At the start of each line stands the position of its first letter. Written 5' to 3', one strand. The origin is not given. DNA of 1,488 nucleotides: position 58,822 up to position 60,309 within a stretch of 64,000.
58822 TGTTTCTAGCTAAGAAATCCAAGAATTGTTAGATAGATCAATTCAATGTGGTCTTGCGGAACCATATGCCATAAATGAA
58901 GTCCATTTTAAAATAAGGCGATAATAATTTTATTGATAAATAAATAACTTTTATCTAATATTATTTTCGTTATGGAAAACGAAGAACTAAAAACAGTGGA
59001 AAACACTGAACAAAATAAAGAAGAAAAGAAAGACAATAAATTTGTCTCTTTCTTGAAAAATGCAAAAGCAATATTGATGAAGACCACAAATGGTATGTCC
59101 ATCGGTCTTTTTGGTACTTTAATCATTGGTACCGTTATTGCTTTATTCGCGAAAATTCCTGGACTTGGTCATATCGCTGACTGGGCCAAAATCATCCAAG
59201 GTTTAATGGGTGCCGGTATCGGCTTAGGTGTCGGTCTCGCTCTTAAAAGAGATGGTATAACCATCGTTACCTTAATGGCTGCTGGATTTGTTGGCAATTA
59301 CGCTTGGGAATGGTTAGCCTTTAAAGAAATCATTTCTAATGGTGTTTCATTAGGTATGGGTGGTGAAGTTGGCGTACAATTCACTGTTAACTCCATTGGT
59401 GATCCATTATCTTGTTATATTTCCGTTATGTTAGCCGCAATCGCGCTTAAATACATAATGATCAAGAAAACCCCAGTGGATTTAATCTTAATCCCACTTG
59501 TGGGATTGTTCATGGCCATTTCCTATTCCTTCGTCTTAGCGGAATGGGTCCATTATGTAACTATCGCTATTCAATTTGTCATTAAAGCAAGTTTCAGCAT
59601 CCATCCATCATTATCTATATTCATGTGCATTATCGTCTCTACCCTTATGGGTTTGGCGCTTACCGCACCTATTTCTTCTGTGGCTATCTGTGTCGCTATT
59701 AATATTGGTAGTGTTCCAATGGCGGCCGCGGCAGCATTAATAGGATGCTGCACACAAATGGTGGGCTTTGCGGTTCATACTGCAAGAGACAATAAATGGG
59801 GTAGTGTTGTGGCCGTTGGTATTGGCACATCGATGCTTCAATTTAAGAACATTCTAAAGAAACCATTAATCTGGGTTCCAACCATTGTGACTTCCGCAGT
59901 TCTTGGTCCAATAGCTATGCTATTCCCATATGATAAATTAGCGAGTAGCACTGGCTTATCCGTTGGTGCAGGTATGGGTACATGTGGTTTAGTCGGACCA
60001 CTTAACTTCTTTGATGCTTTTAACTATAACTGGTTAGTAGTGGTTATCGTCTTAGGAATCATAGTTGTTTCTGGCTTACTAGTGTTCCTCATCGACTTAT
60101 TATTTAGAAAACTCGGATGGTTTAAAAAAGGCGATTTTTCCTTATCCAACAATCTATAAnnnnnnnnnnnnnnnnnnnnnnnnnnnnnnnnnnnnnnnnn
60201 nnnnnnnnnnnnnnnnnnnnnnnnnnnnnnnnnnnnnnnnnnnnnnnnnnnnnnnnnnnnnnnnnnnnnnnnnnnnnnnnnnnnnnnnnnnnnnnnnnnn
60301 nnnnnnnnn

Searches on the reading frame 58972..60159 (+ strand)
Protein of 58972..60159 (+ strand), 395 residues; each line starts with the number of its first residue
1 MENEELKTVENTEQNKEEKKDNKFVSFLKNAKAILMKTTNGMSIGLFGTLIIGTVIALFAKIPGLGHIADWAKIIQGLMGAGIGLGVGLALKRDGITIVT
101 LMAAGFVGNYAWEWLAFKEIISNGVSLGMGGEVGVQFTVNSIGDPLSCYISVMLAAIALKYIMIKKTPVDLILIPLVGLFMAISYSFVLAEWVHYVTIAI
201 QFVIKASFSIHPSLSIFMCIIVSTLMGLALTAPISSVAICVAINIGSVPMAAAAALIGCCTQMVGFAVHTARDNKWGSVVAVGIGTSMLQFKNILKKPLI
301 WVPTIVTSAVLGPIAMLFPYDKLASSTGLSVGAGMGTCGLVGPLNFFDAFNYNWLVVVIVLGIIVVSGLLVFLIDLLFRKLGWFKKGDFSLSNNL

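Call 10: search_protein_families(library=pfam, proteins=[window:58972-60159:+], max_evalue=0.01)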
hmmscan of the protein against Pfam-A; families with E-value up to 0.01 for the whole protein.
window:58972-60159:+ (395 aa): 1 family
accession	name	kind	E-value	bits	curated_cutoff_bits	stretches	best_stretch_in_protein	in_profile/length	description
PF13303.11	PTS_EIIC_2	-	3.3e-73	247.1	28.9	1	36-390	1-326/327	Phosphotransferase system, EIIC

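Call 11: find_related_loci(query=window:58972-60159:+, collection=genome_contigs, flank=4000)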
Query window:58972-60159:+ (395 aa) in genome_contigs; peptide patterns used: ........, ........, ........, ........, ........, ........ (x = any residue, [..] = any of these).
432 stretches matched a pattern; 188 encode a relative of the query (tblastn E <= 1e-3); the best 80 are kept; 80 distinct loci.
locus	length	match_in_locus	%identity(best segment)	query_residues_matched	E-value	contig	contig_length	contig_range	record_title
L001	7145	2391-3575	92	1-395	0e+0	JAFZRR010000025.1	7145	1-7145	MAG: Bacilli bacterium isolate RGIG8036 Water_buffalos_Rumen-1__c294429, whole genome shotgun sequence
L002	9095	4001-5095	76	15-395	1e-180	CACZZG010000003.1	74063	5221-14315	MAG: uncultured Erysipelotrichaceae bacterium isolate RUG13091 genome assembly, contig: RUG13091_asm_3, whole genome sho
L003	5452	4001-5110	63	23-395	3e-145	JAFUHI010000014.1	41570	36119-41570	MAG: Bacilli bacterium isolate RGIG4495 Roe_deer_Omasum.Co__c733425, whole genome shotgun sequence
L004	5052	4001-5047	65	16-380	8e-143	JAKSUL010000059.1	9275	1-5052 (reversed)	MAG: Bacilli bacterium isolate Horse_feces332 MAG332_59, whole genome shotgun sequence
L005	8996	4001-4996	41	22-390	2e-73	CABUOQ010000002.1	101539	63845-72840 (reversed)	MAG TPA_asm: uncultured Firmicutes bacterium isolate MGYG-HGUT-04199 genome assembly, contig: GUT_GENOME259479_2, whole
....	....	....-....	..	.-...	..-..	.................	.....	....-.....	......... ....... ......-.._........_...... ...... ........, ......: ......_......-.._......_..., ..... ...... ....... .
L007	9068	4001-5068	42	1-391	1e-72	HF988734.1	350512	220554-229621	Coprobacillus sp. CAG:698 genomic scaffold, scf21, whole genome shotgun sequence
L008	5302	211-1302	41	10-391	1e-72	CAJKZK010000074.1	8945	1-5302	MAG TPA_asm: uncultured Firmicutes bacterium isolate SRR5519172-bin.28 genome assembly, contig: NODE_3275_length_8945_co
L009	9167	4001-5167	42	1-393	2e-71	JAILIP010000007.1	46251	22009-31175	MAG: Bacilli bacterium isolate RUI153 k141_6154704_flag=0_multi=23.9900_len=46251, whole genome shotgun sequence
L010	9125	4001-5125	40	3-391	3e-70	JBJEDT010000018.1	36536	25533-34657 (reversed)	MAG: Bacilli bacterium isolate LOHA10_bin.022 NODE_282_length_36536_cov_20.637647, whole genome shotgun sequence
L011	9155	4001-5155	42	17-391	8e-70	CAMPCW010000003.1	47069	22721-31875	MAG: uncultured Bacillales bacterium isolate SRR873610_bin.95_metaWRAP_v1.3_MAG genome assembly, contig: NODE_866_length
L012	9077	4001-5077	38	15-395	6e-70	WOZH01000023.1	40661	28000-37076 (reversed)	MAG: Acholeplasmataceae bacterium isolate WOFB19 NODE_349_length_40661_cov_8.622100, whole genome shotgun sequence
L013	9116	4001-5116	41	14-391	8e-70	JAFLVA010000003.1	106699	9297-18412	MAG: Erysipelotrichales bacterium isolate HAN093 Seq3, whole genome shotgun sequence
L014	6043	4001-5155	41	17-391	1e-69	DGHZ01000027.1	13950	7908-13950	MAG TPA_asm: Bacillales bacterium UBA3835 UBA3835_contig_25543, whole genome shotgun sequence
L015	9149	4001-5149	41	13-391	1e-69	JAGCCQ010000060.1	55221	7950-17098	MAG: Bacilli bacterium isolate RGIG9670 Yak_Omasum-2__c668342, whole genome shotgun sequence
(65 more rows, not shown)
